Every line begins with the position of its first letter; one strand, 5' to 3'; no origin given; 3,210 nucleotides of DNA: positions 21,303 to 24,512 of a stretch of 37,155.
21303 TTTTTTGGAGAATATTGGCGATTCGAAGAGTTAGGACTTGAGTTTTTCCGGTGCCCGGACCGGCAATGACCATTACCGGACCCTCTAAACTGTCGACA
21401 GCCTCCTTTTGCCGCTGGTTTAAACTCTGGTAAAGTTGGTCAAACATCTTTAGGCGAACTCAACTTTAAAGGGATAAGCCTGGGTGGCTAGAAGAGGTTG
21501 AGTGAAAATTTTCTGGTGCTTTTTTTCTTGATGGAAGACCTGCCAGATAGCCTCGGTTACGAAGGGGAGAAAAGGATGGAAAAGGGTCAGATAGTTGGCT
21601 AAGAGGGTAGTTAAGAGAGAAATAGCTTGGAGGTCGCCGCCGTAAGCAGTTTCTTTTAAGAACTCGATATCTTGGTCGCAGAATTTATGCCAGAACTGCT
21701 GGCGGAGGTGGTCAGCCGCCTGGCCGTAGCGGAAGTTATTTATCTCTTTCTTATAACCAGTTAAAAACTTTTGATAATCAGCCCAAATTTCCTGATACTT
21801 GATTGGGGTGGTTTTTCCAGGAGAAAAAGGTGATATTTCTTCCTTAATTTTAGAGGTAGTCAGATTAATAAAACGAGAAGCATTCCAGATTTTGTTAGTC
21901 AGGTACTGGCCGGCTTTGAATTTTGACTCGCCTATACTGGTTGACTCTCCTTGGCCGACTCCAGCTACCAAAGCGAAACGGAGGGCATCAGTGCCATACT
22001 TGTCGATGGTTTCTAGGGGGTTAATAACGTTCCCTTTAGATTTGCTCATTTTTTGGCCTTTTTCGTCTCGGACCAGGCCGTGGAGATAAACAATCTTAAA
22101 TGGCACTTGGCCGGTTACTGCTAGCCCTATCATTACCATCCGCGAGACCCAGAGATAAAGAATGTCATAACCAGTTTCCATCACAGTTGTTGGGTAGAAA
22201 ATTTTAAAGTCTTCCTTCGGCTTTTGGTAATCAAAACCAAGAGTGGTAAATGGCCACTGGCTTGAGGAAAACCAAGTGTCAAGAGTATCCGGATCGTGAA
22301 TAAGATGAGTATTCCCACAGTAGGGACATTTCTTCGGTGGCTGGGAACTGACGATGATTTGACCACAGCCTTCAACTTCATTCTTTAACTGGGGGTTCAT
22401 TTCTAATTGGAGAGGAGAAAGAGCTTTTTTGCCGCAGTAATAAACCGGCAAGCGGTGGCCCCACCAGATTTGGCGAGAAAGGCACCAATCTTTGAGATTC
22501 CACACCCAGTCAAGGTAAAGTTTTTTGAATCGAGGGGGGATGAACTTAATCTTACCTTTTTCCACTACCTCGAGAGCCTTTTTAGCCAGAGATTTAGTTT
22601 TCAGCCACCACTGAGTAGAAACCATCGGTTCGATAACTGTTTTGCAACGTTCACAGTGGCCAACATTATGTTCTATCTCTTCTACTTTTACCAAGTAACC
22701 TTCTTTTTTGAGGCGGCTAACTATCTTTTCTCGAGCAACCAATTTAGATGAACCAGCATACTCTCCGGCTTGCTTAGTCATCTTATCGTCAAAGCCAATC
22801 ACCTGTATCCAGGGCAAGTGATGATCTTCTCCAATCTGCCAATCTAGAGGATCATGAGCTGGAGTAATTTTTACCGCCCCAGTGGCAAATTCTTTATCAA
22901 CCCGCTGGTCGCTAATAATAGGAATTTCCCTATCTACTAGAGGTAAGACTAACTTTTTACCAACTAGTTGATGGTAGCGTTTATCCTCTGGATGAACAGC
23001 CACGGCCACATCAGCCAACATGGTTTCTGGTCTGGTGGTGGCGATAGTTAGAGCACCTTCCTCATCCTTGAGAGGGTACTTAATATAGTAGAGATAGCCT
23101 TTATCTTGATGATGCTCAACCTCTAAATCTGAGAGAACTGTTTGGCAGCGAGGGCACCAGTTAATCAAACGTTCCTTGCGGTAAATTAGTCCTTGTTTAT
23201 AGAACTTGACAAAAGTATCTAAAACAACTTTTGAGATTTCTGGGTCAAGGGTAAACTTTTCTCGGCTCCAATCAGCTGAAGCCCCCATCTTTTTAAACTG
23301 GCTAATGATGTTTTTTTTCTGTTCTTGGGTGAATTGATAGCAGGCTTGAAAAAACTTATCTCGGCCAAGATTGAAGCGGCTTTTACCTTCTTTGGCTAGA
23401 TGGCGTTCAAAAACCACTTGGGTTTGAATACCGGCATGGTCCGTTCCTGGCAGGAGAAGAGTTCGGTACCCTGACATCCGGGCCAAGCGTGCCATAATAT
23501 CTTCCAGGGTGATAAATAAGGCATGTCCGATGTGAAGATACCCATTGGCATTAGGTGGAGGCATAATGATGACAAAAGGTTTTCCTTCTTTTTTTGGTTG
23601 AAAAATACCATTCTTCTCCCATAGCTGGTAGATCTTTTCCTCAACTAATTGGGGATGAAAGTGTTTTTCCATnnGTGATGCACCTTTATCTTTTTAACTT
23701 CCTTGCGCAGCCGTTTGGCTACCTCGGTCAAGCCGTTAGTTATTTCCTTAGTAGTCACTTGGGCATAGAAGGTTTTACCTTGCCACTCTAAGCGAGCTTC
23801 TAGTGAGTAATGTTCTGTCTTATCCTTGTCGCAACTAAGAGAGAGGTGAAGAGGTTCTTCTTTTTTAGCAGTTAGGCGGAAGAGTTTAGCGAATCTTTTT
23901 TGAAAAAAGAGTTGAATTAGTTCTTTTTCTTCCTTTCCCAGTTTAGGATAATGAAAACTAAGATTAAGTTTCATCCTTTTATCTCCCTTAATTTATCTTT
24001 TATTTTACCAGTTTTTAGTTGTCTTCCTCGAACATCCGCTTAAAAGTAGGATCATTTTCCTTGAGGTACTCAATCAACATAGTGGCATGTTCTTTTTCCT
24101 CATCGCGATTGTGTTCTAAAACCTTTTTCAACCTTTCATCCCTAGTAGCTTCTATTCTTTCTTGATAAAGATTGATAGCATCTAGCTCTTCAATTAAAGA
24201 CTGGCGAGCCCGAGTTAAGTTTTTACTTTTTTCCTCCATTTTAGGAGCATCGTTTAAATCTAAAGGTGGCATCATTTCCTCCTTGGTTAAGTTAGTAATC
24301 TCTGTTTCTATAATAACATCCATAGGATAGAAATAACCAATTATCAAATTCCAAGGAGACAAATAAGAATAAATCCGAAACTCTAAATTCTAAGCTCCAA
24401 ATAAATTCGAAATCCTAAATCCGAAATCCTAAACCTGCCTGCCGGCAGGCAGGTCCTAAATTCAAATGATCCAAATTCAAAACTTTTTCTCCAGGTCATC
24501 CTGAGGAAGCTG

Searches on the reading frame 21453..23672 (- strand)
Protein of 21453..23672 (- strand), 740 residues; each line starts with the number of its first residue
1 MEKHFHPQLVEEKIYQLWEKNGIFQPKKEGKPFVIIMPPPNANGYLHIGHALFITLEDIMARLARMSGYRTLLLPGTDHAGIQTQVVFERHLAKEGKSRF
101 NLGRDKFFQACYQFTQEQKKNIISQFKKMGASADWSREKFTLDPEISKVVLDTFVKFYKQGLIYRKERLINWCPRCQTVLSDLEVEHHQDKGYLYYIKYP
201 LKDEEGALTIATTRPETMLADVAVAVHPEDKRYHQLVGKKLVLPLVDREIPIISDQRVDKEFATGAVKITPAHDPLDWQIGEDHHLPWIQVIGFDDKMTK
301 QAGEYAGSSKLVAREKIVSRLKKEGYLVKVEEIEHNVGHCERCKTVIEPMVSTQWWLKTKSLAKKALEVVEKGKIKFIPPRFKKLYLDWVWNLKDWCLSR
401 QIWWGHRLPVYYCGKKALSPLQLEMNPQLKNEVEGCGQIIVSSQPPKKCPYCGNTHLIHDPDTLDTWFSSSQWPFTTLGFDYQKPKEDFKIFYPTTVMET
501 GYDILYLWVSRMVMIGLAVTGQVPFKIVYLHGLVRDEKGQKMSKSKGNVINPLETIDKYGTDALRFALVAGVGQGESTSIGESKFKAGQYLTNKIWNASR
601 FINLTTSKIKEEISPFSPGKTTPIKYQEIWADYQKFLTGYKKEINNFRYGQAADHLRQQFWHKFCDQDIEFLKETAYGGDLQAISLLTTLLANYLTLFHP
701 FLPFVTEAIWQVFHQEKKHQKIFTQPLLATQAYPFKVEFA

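Call 90: search_protein_families(library=pfam, proteins=[window:21453-23672:-], max_evalue=0.001)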
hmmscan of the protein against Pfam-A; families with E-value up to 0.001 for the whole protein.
window:21453-23672:- (740 aa): 6 families
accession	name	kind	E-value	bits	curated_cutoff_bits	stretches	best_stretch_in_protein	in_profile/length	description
PF00133.28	tRNA-synt_1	-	1.7e-130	435.9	22.7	1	13-570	1-404/414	tRNA synthetases class I (I, L, M and V)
PF09334.17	tRNA-synt_1g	-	8e-24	84.6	20.1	2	37-186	5-136/391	tRNA synthetases class I (M)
PF08264.19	Anticodon_1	-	3.6e-18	66.3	25.1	1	627-727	2-104/148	Anticodon-binding domain of tRNA ligase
PF13603.12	tRNA-synt_1_2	-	4.4e-08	33.3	25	1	238-301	86-149/185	Leucyl-tRNA synthetase, editing domain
PF01406.26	tRNA-synt_1e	-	0.00012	22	27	0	519-569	232-281/301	tRNA synthetases class I (C) catalytic domain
PF21349.2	RUBY_RBDX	-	0.00034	20.4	26.5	0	436-454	6-24/30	Rubrerythrin, rubredoxin-like domain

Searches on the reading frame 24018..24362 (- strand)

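Call 54: search_protein_families(library=pfam, proteins=[window:24018-24362:-], max_evalue=0.01)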
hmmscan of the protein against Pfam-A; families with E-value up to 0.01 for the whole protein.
window:24018-24362:- (115 aa): 6 families
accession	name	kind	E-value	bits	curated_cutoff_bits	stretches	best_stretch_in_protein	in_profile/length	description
PF22277.2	EncFtn-like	-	2.2e-26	91.9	27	1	40-112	7-79/85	EncFtn-like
PF02915.23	Rubrerythrin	-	1.1e-05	26.3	22.8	2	54-106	5-59/137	Rubrerythrin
PF03232.19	COQ7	-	0.00073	19.6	23.5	1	59-103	14-59/169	Ubiquinone biosynthesis protein COQ7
PF00210.30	Ferritin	-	0.0021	18.4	24.5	1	69-104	24-59/142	Ferritin-like domain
PF09537.16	DUF2383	-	0.0023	18.5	30.8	1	56-103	9-57/111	Domain of unknown function (DUF2383)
PF25588.1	DUF7934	-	0.0077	16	30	1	18-101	177-266/333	Family of unknown function (DUF7934)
